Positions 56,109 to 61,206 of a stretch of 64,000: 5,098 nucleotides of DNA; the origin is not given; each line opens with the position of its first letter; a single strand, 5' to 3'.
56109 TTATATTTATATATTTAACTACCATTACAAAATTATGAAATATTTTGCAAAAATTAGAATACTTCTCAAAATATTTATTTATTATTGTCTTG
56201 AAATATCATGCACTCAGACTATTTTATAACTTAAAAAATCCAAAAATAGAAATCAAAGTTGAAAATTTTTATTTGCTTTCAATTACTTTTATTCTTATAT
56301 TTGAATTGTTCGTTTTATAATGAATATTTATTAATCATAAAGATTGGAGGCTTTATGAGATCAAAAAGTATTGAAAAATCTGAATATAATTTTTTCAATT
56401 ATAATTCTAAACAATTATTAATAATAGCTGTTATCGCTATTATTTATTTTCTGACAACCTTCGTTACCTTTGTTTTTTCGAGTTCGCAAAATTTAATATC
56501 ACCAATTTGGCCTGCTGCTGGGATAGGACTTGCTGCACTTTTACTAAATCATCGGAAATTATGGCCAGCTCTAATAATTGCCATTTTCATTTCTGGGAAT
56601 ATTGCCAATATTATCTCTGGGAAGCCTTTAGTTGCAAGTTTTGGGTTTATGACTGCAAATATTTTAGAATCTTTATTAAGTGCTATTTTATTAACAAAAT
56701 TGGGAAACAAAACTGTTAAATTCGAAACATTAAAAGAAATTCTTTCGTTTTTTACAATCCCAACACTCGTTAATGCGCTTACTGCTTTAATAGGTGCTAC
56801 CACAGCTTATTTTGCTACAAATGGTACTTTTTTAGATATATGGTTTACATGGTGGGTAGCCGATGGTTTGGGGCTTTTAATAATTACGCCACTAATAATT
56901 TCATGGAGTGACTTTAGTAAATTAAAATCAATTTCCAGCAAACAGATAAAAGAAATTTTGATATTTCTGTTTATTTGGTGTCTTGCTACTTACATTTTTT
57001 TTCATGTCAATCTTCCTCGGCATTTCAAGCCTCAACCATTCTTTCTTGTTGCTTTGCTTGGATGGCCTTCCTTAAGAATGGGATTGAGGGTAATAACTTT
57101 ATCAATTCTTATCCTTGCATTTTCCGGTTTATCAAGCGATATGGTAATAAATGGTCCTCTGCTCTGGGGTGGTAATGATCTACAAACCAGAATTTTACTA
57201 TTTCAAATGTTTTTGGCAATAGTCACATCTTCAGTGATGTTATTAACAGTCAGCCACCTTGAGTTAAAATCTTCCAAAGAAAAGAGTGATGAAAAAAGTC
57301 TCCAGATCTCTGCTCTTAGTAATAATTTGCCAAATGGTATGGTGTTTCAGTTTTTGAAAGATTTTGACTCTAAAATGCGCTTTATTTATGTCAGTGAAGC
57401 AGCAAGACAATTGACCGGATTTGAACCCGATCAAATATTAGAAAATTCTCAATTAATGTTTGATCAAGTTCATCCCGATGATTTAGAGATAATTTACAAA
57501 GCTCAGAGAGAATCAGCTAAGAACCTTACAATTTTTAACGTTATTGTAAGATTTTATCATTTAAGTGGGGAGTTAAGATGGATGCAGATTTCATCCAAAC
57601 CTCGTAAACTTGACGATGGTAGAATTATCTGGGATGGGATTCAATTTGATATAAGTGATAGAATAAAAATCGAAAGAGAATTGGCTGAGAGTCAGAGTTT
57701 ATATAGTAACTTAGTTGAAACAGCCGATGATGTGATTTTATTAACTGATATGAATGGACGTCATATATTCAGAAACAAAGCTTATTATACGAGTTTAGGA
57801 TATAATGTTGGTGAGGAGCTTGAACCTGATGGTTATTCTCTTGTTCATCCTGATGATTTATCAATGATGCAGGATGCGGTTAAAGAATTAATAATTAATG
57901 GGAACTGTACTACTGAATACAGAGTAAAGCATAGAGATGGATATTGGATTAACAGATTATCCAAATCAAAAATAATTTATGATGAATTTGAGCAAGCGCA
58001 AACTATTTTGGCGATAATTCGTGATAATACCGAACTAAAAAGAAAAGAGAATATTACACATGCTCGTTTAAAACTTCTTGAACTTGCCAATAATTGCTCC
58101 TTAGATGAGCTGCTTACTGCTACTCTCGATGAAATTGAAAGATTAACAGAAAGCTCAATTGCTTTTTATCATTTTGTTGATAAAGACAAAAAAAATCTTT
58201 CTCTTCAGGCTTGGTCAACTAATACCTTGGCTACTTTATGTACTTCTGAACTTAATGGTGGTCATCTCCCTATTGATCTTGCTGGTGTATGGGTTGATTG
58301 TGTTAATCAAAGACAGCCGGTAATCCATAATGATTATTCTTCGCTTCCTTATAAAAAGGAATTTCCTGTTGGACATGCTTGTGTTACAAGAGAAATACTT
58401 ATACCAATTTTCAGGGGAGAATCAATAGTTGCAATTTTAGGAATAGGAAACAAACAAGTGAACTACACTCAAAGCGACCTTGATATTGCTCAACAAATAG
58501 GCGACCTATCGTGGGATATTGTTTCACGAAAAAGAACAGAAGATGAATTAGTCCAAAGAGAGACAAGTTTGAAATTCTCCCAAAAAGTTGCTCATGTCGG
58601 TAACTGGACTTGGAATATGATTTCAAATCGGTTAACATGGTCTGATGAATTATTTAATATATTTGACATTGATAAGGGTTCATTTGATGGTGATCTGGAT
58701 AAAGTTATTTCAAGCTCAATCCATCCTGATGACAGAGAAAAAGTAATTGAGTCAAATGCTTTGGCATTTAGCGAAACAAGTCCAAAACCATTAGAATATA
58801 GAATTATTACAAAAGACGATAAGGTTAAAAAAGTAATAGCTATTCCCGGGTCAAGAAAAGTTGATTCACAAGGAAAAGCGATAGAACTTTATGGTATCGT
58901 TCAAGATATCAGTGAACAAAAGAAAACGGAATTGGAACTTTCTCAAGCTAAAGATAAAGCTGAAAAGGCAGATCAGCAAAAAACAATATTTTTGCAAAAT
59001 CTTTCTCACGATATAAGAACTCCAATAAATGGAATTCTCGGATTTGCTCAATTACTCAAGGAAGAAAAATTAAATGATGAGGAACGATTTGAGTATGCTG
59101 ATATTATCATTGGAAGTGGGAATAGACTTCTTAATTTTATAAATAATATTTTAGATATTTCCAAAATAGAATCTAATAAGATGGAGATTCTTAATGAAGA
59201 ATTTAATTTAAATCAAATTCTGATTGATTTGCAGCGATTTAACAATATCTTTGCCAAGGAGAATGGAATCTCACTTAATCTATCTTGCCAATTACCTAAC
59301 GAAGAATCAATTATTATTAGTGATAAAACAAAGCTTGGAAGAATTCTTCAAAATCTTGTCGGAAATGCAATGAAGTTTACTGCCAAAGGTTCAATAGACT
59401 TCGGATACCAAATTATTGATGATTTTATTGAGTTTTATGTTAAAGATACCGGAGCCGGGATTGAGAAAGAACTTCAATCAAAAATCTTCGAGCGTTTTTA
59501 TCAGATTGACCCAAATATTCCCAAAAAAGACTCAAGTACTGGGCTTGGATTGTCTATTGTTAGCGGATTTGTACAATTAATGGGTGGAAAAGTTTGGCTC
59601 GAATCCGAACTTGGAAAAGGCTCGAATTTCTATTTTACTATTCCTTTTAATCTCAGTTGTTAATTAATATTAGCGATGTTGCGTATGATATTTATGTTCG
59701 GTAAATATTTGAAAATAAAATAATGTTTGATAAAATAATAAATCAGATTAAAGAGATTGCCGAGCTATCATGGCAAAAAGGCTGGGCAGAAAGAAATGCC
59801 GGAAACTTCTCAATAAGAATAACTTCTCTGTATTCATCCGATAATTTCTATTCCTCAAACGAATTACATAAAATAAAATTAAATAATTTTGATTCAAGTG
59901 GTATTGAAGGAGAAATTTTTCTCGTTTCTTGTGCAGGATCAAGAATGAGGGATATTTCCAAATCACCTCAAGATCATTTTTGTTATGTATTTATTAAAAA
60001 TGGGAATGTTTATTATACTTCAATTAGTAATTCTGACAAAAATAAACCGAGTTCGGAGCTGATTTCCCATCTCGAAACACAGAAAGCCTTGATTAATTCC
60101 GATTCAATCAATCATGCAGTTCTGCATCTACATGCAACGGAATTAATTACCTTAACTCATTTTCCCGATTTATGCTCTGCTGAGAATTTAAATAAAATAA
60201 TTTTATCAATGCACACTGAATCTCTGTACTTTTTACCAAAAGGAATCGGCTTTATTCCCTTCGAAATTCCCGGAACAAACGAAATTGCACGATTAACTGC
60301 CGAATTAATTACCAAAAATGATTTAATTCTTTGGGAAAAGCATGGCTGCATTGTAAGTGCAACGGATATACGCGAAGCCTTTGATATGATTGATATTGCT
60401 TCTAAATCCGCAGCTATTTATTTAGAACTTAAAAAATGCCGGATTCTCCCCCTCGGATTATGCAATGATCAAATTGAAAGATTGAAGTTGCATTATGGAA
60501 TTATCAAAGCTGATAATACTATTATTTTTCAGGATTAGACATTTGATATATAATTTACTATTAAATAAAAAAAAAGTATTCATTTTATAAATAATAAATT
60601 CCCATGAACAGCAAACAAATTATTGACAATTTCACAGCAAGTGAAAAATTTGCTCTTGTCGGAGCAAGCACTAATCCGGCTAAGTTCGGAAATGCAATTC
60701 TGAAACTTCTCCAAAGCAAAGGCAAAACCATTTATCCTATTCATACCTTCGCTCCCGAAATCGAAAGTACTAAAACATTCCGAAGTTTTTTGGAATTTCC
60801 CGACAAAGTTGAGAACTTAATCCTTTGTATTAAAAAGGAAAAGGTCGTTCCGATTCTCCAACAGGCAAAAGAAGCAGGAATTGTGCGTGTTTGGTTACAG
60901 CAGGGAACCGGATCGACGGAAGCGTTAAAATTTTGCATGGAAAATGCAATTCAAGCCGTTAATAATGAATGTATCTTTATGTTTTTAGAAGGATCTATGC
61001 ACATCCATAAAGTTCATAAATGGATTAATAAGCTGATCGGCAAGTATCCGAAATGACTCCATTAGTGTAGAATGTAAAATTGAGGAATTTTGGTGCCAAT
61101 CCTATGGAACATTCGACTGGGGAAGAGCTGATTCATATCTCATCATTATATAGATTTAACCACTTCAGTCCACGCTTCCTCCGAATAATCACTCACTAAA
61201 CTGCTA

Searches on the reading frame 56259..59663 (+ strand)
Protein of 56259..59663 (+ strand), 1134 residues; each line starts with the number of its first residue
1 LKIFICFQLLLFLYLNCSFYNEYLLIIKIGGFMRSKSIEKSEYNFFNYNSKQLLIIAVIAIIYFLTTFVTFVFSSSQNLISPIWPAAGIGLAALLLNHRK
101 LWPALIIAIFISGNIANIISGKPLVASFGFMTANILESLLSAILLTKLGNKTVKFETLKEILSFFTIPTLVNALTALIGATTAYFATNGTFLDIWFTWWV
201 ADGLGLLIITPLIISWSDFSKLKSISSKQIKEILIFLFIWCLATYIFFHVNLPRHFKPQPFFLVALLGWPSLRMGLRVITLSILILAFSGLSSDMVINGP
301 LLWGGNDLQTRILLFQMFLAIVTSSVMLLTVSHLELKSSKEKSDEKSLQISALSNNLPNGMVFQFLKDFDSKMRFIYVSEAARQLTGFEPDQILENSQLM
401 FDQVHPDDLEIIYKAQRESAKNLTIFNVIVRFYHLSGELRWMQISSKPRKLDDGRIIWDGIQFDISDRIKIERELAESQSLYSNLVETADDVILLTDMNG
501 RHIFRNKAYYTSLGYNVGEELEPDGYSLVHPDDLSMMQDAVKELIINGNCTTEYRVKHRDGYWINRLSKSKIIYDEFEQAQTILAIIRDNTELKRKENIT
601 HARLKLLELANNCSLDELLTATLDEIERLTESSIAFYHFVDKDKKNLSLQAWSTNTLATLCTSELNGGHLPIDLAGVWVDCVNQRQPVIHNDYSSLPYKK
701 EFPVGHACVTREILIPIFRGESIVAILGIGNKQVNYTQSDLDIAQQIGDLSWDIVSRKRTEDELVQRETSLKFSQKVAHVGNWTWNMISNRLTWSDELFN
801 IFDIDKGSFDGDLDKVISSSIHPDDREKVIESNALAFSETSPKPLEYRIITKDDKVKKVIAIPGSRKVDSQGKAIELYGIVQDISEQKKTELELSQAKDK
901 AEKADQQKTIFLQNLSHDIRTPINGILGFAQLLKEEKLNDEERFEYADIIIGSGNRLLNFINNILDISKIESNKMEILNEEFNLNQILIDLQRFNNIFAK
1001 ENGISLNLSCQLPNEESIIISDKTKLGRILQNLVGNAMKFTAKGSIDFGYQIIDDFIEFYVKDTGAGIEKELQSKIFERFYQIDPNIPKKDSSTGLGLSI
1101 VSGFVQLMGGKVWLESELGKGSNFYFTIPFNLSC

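Call 18: search_protein_families(library=pfam, proteins=[window:56259-59663:+], max_evalue=0.00001)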
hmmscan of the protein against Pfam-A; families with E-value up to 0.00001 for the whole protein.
window:56259-59663:+ (1134 aa): 9 families
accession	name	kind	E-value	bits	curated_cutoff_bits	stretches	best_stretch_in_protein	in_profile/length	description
PF08447.18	PAS_3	-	7.7e-37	125.9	25.6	3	375-458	1-85/89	PAS fold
PF02518.31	HATPase_c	-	1.5e-24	87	26.4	1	1022-1130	2-109/111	Histidine kinase-, DNA gyrase B-, and HSP90-like ATPase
PF13185.12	GAF_2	-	5.3e-23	82.2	28.6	1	614-755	3-135/136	GAF domain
PF05231.19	MASE1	-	6.3e-20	71.9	29.8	1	58-328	4-290/299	MASE1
PF00512.31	HisKA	-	5.1e-19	68.5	26.9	1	908-972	2-65/66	His Kinase A (phospho-acceptor) domain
PF13426.13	PAS_9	-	2.7e-15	56.9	27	1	370-467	8-103/103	PAS domain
PF00989.32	PAS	-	3.7e-12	46.7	22.6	0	481-558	2-79/113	PAS fold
PF13188.13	PAS_8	-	4.9e-08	33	21.8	0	350-411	3-57/65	PAS domain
PF14598.12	PAS_11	-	5.7e-07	29.9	25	0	525-581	37-94/109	PAS domain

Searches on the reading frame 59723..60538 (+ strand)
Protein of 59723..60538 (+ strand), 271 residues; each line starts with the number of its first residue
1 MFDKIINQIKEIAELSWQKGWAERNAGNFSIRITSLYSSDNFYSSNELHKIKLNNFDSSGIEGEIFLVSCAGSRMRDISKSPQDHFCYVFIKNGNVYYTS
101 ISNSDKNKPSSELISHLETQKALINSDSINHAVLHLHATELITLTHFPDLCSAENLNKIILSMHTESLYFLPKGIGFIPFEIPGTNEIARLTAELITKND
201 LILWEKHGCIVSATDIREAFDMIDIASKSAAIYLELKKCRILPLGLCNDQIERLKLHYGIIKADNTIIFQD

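Call 18: search_protein_families(library=pfam, proteins=[window:59723-60538:+], max_evalue=0.00001)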
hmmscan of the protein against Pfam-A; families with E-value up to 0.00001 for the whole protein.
window:59723-60538:+ (271 aa): 1 family
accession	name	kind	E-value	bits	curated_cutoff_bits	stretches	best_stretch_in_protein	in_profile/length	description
PF00596.27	Aldolase_II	-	9.4e-21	75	22.2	1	9-234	3-183/183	Class II Aldolase and Adducin N-terminal domain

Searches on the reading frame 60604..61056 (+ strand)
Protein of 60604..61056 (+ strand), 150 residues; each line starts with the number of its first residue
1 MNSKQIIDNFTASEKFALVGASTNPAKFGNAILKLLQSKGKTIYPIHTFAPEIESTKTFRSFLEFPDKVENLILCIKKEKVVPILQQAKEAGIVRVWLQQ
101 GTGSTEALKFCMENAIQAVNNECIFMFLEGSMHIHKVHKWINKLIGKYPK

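Call 18: search_protein_families(library=pfam, proteins=[window:60604-61056:+], max_evalue=0.00001)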
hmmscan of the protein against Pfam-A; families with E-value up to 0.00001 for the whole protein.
window:60604-61056:+ (150 aa): 1 family
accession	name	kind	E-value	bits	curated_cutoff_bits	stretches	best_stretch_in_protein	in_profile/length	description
PF13380.12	CoA_binding_2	-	3.5e-25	89.2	22.8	1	15-126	2-113/116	CoA binding domain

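Call 68: find_encoding_contigs(protein=window:60604-61056:+, flank=10000, max_places=2)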
Protein window:60604-61056:+ (150 aa): 1 contig read that carries it; 1 place shown.
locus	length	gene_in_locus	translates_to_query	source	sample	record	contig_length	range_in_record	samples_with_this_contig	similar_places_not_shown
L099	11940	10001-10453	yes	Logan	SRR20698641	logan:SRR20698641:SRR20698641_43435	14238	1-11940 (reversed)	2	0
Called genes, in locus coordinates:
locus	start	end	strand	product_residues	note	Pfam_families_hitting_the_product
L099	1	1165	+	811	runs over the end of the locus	PF13385:Laminin_G_3, PF18962:Por_Secre_tail (weak)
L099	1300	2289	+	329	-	PF00586:AIRS, PF02769:AIRS_C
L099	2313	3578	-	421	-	PF02403:Seryl_tRNA_N, PF00587:tRNA-synt_2b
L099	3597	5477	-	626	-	PF00092:VWA, PF13519:VWA_2, PF18962:Por_Secre_tail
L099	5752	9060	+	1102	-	PF05231:MASE1, PF08447:PAS_3, PF13426:PAS_9 (weak), PF00989:PAS (weak), PF08447:PAS_3, PF13185:GAF_2, PF00512:HisKA, PF02518:HATPase_c, +3 more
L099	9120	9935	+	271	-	PF00596:Aldolase_II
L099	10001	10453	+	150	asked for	PF13380:CoA_binding_2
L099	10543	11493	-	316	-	-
